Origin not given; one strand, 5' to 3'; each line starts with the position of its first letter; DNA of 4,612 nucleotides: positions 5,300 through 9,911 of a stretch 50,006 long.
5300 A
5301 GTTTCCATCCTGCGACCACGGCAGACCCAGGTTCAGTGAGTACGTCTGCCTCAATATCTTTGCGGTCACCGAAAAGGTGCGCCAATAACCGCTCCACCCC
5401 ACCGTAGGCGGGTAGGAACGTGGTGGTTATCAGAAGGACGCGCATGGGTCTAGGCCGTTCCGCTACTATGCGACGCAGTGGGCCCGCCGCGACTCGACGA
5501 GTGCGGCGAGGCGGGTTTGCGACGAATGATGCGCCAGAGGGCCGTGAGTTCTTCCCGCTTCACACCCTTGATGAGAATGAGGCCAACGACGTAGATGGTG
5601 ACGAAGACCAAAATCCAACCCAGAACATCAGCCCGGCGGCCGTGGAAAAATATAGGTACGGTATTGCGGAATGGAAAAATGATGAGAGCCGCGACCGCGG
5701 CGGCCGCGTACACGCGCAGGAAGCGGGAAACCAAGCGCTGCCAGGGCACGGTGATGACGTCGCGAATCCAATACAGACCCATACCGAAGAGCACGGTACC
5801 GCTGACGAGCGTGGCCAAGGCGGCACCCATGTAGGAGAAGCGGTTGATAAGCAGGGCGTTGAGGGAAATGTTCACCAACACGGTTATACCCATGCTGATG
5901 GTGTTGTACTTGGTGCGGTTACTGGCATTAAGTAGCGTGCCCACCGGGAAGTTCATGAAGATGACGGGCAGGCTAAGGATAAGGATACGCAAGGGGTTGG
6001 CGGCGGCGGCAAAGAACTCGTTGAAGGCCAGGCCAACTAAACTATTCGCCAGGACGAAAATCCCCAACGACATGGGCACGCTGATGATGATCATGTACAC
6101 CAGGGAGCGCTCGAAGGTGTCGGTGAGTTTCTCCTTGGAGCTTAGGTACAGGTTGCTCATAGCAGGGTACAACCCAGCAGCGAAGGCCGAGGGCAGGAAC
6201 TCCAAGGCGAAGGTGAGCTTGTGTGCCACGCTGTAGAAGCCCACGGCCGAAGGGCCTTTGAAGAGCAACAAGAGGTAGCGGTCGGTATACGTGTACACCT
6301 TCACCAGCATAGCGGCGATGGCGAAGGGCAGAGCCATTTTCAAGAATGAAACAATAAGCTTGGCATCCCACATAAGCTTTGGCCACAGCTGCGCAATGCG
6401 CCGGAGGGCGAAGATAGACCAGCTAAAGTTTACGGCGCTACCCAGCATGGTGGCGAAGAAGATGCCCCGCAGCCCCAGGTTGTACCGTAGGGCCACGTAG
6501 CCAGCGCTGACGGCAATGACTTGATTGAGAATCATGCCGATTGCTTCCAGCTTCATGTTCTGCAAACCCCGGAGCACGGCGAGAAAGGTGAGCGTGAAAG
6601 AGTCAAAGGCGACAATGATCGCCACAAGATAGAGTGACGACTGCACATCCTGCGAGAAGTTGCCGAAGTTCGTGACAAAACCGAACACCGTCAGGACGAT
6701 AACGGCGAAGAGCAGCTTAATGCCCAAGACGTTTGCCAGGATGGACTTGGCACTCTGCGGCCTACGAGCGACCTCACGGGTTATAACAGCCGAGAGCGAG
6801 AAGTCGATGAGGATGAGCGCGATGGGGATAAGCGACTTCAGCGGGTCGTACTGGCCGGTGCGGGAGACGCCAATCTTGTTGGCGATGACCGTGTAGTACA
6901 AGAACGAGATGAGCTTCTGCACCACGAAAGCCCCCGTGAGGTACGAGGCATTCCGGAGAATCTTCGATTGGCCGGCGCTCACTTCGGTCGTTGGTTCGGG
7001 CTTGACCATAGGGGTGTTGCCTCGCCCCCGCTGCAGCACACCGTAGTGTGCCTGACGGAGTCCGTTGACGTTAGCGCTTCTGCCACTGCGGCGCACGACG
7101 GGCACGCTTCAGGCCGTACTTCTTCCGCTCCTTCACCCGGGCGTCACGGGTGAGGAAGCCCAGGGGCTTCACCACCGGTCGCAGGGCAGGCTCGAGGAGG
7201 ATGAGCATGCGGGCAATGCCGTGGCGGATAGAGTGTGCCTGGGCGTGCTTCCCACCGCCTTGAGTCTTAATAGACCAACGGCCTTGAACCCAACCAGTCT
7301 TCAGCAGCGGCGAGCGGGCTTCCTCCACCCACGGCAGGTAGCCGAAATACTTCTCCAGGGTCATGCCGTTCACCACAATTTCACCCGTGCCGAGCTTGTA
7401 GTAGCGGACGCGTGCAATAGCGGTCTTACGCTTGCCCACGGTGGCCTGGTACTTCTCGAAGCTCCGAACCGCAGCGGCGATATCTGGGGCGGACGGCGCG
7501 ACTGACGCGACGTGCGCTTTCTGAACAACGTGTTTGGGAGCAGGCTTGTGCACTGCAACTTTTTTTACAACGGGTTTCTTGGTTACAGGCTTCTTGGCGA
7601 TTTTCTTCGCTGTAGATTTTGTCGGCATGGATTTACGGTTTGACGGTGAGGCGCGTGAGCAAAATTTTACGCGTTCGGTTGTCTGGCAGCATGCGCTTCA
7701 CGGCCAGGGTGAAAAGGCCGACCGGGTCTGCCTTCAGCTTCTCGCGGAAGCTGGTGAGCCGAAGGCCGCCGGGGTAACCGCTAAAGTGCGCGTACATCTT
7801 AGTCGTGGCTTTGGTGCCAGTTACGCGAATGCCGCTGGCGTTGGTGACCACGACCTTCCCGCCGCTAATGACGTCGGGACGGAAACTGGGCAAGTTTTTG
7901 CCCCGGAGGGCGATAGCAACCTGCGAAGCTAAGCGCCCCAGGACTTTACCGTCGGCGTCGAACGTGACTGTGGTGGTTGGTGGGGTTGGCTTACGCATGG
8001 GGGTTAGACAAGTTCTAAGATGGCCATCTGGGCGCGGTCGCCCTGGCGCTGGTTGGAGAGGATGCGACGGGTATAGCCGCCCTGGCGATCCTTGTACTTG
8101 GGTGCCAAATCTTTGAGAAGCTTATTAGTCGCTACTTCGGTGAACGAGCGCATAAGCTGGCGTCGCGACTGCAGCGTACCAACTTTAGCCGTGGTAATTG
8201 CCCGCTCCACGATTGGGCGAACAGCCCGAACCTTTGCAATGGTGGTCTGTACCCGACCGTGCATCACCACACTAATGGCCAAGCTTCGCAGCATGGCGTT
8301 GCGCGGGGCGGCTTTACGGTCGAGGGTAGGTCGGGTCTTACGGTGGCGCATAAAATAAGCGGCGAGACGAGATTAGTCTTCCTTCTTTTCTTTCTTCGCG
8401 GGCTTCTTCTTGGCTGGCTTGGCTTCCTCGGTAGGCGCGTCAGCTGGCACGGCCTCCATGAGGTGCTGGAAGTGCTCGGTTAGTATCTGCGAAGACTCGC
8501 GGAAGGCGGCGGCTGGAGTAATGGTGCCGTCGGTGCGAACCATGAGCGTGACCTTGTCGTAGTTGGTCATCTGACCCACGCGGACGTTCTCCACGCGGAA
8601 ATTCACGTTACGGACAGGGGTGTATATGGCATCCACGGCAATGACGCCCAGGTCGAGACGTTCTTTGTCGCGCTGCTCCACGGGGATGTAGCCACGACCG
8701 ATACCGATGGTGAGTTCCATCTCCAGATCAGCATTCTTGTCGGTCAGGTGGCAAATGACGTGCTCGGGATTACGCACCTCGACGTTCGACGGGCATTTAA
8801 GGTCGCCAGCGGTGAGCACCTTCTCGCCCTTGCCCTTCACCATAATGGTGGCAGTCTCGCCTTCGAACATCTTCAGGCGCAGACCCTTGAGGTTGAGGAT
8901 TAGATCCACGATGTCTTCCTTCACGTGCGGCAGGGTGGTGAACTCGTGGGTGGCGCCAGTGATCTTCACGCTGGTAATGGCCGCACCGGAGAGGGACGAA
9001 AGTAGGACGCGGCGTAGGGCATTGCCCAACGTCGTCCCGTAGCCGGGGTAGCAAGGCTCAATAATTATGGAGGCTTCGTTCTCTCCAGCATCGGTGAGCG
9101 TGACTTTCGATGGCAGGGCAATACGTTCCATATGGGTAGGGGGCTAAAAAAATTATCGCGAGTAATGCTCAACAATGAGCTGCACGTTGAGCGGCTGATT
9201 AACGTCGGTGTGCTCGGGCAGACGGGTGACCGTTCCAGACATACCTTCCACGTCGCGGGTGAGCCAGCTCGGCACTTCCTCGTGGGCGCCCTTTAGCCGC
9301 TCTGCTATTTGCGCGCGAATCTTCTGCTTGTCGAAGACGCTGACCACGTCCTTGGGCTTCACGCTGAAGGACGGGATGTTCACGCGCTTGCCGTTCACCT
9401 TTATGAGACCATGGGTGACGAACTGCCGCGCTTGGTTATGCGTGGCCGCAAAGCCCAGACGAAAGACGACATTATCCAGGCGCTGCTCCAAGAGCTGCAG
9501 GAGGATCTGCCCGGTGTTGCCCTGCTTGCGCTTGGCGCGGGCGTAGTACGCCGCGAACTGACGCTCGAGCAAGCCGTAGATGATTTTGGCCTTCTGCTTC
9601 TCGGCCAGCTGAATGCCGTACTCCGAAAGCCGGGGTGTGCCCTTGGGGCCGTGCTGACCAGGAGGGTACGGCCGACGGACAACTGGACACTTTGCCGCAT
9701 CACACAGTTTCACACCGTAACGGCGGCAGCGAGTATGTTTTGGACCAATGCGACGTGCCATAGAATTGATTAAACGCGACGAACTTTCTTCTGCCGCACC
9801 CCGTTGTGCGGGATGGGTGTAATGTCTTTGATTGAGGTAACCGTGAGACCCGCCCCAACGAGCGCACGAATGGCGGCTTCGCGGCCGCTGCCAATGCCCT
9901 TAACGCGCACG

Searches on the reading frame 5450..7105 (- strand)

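Call 47: search_protein_families(library=pfam, proteins=[window:5450-7105:-], max_evalue=0.00001)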
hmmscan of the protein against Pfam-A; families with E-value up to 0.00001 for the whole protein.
window:5450-7105:- (551 aa): 3 families
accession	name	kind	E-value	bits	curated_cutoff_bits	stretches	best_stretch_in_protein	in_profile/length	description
PF01943.22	Polysacc_synt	-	2e-28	100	28.2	1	49-319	1-273/274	Polysaccharide biosynthesis protein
PF01554.23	MatE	-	8.8e-11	42.2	24.9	1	260-417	1-160/161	MatE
PF13440.11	Polysacc_synt_3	-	2e-09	37.5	23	1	92-363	20-286/293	Polysaccharide biosynthesis protein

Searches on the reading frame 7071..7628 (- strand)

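Call 47: search_protein_families(library=pfam, proteins=[window:7071-7628:-], max_evalue=0.00001)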
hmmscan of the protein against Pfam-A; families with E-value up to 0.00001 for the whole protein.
window:7071-7628:- (185 aa): 1 family
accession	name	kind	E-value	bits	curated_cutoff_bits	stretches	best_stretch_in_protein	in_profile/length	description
PF00380.25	Ribosomal_S9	-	2.5e-33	115.6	22.5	1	65-185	1-121/121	Ribosomal protein S9/S16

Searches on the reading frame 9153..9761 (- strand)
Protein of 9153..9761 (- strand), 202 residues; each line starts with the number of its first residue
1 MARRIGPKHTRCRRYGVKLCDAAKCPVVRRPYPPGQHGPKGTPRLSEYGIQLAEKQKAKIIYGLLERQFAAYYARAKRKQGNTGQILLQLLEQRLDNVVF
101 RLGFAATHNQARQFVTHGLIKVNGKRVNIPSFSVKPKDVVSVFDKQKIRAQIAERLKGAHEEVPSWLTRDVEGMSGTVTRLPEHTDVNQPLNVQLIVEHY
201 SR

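Call 47: search_protein_families(library=pfam, proteins=[window:9153-9761:-], max_evalue=0.00001)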
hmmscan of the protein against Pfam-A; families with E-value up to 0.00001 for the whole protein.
window:9153-9761:- (202 aa): 2 families
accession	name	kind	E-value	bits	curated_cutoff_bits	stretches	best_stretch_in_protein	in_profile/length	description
PF00163.24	Ribosomal_S4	-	2.9e-26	92.4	23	1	3-92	1-95/95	Ribosomal protein S4/S9 N-terminal domain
PF01479.30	S4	-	1.6e-18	66.6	22.8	1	93-140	1-48/48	S4 domain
